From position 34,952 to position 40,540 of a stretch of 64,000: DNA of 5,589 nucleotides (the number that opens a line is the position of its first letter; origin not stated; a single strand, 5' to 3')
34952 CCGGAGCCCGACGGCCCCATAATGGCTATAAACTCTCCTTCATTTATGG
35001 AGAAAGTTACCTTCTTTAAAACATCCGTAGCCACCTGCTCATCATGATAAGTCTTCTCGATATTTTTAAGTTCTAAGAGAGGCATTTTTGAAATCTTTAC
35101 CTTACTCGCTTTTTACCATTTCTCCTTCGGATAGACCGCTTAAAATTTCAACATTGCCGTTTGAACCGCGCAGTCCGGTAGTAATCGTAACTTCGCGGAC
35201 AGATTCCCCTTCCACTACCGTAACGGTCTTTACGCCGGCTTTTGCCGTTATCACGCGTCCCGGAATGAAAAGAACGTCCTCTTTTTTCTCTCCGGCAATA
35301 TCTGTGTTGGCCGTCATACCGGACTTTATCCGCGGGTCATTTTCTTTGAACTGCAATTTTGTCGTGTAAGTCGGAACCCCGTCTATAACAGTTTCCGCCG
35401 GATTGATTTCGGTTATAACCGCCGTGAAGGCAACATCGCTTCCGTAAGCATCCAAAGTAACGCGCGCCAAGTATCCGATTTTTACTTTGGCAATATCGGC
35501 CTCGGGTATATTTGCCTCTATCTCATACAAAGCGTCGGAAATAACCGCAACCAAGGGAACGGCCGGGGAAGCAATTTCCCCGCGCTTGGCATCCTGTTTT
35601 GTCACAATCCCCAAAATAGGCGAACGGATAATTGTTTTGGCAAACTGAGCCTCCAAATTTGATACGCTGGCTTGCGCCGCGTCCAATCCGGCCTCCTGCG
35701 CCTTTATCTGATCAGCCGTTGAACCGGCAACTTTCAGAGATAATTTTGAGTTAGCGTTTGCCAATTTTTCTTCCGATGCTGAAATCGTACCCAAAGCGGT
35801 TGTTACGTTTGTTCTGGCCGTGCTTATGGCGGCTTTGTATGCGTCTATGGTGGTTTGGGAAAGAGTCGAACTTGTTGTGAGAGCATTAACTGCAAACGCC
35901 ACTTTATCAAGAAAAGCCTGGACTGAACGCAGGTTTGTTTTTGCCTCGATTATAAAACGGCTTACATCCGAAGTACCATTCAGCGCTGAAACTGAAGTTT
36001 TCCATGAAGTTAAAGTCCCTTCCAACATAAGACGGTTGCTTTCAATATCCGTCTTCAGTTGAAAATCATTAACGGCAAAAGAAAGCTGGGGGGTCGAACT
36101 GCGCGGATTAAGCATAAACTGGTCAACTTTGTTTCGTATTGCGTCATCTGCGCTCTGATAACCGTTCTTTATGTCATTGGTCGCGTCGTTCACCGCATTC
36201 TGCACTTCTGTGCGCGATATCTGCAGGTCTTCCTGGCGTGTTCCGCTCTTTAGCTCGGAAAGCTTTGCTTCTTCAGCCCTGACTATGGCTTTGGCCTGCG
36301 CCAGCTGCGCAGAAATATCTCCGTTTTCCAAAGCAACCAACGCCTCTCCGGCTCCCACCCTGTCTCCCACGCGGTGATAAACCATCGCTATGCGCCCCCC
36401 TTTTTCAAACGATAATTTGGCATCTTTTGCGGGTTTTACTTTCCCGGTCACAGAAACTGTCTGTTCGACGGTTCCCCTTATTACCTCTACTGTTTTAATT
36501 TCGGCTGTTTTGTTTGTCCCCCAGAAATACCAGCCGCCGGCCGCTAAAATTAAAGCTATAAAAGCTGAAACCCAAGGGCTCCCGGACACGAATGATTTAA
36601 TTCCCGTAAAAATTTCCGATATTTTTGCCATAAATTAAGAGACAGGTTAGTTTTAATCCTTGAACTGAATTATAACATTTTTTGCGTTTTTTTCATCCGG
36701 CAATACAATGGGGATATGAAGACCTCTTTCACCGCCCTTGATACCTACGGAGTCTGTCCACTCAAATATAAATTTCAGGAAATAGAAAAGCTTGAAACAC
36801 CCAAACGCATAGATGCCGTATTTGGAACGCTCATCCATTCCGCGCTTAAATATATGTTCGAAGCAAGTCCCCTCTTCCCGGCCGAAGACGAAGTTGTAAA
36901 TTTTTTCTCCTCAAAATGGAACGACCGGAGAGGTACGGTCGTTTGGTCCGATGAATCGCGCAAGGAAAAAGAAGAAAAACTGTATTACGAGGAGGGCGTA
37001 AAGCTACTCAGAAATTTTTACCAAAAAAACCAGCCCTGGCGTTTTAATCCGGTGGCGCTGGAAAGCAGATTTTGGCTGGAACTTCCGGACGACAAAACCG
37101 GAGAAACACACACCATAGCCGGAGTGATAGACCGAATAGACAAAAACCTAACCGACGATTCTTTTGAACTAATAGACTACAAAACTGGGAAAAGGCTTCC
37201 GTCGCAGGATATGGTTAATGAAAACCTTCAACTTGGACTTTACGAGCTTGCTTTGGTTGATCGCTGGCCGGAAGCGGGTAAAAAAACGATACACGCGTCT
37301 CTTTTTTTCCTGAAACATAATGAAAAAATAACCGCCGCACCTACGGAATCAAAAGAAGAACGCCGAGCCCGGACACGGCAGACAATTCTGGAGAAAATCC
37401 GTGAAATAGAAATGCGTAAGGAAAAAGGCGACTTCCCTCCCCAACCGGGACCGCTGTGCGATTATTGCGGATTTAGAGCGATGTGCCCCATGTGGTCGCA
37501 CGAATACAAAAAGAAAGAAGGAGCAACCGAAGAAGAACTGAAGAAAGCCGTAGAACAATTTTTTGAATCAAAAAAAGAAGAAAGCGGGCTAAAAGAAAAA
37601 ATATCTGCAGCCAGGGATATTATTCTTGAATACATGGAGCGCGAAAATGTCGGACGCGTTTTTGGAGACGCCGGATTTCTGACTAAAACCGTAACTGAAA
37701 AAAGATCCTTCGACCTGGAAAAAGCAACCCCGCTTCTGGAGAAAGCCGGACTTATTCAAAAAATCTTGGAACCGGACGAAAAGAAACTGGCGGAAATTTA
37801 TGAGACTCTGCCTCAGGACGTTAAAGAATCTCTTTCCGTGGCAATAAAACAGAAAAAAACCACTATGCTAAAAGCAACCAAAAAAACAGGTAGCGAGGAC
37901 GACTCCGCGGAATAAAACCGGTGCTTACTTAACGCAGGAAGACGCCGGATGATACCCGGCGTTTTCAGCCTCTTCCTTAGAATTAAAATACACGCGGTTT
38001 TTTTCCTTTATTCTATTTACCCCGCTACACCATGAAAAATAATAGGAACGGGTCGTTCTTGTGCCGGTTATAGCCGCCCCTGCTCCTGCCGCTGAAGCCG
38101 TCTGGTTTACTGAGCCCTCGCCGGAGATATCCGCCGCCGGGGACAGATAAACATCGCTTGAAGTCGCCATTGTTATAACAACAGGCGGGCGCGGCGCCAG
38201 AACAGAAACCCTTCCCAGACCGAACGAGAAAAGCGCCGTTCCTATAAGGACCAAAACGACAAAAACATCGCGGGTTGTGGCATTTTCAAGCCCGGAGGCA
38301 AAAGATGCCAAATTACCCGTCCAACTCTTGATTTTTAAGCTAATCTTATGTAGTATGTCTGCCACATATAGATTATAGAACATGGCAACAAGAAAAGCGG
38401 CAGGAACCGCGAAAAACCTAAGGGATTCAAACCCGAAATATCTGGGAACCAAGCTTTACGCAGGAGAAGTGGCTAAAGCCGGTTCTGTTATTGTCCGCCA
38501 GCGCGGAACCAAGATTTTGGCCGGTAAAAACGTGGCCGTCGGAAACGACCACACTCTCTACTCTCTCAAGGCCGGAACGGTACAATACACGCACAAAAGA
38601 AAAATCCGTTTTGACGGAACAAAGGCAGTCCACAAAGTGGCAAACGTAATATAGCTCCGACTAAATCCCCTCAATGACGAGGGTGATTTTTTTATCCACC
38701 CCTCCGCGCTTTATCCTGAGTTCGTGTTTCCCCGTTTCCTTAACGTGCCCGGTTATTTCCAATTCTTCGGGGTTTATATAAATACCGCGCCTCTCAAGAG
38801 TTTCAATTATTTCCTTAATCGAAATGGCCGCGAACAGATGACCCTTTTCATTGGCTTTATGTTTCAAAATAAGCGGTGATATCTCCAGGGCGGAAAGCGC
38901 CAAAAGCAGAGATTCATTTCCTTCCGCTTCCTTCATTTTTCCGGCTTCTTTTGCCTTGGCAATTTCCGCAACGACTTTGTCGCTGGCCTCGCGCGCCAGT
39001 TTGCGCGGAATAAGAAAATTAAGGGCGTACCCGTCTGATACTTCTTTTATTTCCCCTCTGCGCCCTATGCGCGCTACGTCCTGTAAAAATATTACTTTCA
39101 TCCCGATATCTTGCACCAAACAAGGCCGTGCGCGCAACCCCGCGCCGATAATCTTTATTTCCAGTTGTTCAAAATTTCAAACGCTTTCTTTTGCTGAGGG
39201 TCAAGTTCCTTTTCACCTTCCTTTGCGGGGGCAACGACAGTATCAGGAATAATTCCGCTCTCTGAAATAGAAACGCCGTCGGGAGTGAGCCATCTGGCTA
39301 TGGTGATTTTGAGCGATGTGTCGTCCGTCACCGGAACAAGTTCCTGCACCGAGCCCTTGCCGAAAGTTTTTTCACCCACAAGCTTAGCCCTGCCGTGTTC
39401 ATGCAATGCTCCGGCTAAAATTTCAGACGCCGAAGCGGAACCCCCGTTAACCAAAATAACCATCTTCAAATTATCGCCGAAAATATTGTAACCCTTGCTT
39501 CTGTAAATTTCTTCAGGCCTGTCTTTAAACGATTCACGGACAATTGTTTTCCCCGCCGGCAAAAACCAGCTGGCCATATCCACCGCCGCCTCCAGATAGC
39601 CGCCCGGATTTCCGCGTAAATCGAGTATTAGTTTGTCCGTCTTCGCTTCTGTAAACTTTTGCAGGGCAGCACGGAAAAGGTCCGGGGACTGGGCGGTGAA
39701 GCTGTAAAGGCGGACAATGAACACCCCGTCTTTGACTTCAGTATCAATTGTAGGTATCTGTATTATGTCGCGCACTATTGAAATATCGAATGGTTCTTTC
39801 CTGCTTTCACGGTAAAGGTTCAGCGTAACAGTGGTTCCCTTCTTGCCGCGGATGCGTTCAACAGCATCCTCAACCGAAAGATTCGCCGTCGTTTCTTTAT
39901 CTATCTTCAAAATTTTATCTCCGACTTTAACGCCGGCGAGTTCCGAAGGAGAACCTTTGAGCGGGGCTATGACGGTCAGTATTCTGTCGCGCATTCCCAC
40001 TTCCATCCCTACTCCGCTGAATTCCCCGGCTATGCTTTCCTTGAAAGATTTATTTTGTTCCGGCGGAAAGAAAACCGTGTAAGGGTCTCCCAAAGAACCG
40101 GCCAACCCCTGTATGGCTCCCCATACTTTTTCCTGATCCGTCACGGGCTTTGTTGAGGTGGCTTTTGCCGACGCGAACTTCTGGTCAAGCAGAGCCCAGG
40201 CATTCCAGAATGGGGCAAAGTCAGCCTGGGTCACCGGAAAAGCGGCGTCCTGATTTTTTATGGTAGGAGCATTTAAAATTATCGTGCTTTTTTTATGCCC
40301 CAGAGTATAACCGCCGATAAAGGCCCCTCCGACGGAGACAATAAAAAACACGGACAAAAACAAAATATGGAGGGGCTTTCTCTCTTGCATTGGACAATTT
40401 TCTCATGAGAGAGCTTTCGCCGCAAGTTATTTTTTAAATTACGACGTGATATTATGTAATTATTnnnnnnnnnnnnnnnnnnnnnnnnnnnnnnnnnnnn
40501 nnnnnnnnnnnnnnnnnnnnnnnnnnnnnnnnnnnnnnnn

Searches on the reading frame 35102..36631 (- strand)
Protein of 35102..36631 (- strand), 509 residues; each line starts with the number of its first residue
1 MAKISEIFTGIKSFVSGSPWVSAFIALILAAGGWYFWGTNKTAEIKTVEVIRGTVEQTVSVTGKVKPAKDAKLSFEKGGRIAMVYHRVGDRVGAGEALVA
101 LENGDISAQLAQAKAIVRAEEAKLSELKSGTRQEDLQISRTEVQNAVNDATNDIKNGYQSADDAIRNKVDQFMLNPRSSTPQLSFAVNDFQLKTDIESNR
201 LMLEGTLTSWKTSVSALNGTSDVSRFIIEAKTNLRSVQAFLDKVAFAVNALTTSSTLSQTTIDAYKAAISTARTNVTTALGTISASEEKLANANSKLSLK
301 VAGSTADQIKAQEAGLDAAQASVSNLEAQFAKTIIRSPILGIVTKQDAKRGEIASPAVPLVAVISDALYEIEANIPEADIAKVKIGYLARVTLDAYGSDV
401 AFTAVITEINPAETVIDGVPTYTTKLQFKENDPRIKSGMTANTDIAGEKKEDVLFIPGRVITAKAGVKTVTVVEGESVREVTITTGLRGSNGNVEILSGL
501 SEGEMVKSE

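Call 42: search_protein_families(library=pfam, proteins=[window:35102-36631:-], max_evalue=0.00001)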
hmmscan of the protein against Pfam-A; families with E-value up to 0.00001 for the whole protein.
window:35102-36631:- (509 aa): 2 families
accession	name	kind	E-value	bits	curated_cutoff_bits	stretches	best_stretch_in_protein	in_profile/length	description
PF16576.10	HlyD_D23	-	1.4e-11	44.5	30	1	312-441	87-214/214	Barrel-sandwich domain of CusB or HlyD membrane-fusion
PF13437.12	HlyD_3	-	7.3e-10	40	22.2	1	335-434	2-102/106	HlyD family secretion protein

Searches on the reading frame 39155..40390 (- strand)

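Call 42: search_protein_families(library=pfam, proteins=[window:39155-40390:-], max_evalue=0.00001)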
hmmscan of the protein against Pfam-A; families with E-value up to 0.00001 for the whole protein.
window:39155-40390:- (411 aa): 4 families
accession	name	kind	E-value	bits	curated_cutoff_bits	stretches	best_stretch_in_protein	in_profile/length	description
PF03572.23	Peptidase_S41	-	1.1e-48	165.3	24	1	225-386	4-165/165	Peptidase family S41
PF00595.29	PDZ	-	2e-10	41.4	23.2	1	130-191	15-79/81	PDZ domain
PF17820.7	PDZ_6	-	2.7e-10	40.3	27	1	141-194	3-54/54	PDZ domain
PF13180.12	PDZ_2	-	1.1e-09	38.9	27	1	127-204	3-79/80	PDZ domain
